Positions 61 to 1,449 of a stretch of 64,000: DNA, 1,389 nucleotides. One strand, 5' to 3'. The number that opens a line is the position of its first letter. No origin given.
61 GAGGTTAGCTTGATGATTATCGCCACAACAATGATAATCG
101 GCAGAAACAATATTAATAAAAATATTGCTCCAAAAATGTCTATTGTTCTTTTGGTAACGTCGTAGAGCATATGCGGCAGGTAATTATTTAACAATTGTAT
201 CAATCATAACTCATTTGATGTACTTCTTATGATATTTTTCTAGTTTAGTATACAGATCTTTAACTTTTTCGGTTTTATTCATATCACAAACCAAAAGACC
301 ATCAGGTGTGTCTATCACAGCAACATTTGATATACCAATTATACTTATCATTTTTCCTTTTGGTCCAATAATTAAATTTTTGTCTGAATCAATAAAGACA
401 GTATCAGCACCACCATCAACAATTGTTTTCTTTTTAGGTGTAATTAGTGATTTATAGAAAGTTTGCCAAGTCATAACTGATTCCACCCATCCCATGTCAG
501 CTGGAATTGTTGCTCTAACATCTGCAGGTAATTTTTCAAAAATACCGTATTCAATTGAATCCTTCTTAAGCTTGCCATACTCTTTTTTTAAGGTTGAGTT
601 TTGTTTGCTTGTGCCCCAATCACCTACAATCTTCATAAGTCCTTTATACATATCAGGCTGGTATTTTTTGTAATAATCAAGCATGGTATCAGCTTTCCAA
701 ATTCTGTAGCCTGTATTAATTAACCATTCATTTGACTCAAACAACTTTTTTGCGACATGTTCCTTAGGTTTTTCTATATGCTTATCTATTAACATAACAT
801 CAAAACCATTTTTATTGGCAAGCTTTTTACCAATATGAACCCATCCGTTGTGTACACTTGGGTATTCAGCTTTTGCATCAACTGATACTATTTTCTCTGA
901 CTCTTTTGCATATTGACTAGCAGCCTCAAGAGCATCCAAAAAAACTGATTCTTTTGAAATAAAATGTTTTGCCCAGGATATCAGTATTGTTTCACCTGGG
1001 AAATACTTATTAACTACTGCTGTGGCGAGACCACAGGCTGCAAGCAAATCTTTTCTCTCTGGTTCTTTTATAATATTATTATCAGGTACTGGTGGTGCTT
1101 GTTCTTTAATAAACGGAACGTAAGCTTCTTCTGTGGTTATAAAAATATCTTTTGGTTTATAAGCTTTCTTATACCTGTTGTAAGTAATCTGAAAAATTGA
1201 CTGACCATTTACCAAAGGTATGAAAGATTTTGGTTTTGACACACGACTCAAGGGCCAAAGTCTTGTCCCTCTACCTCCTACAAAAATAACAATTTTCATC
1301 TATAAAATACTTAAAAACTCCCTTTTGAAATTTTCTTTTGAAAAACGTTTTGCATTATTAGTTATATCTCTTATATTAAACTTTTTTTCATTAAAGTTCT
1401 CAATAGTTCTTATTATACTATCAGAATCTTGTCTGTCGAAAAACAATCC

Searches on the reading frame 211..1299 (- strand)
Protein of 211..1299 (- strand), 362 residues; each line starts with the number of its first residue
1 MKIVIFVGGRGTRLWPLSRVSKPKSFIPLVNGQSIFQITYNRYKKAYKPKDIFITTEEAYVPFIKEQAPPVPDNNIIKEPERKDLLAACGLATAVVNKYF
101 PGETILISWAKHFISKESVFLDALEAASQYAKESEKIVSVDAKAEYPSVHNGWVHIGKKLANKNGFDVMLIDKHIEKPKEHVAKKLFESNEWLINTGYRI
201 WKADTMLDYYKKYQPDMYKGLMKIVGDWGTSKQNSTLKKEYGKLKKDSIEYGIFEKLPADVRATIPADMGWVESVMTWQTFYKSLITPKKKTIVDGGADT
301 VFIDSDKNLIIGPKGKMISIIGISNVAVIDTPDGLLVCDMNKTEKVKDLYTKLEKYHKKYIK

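Call 29: search_protein_families(library=pfam, proteins=[window:211-1299:-], max_evalue=0.001)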
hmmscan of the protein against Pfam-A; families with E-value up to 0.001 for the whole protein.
window:211-1299:- (362 aa): 2 families
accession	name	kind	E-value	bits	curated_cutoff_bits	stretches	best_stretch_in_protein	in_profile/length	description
PF00483.29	NTP_transferase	-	1.3e-17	64.6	21.2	1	3-223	2-208/245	Nucleotidyl transferase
PF22640.1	ManC_GMP_beta-helix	-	7.7e-12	45.4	27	1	300-353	3-55/55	MannoseP isomerase/GMP-like beta-helix domain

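Call 34: search_protein_families(library=ncbifam, proteins=[window:211-1299:-], max_evalue=0.001)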
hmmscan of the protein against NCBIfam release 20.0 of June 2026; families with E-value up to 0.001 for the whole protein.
window:211-1299:- (362 aa): 3 families
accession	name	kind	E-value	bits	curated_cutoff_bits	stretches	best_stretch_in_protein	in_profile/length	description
TIGR01479.1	GMP_PMI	equivalog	3.6e-55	187.6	372.95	1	3-358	3-350/467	mannose-1-phosphate guanylyltransferase/mannose-6-phosphate isomerase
NF012004.0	PRK15460.1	equivalog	9.4e-32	110.3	859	1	4-353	9-355/478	mannose-1-phosphate guanyltransferase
TIGR03992.1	Arch_glmU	subfamily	0.00018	20.5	292.1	1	1-67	1-67/393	bifunctional sugar-1-phosphate nucleotidylyltransferase/acetyltransferase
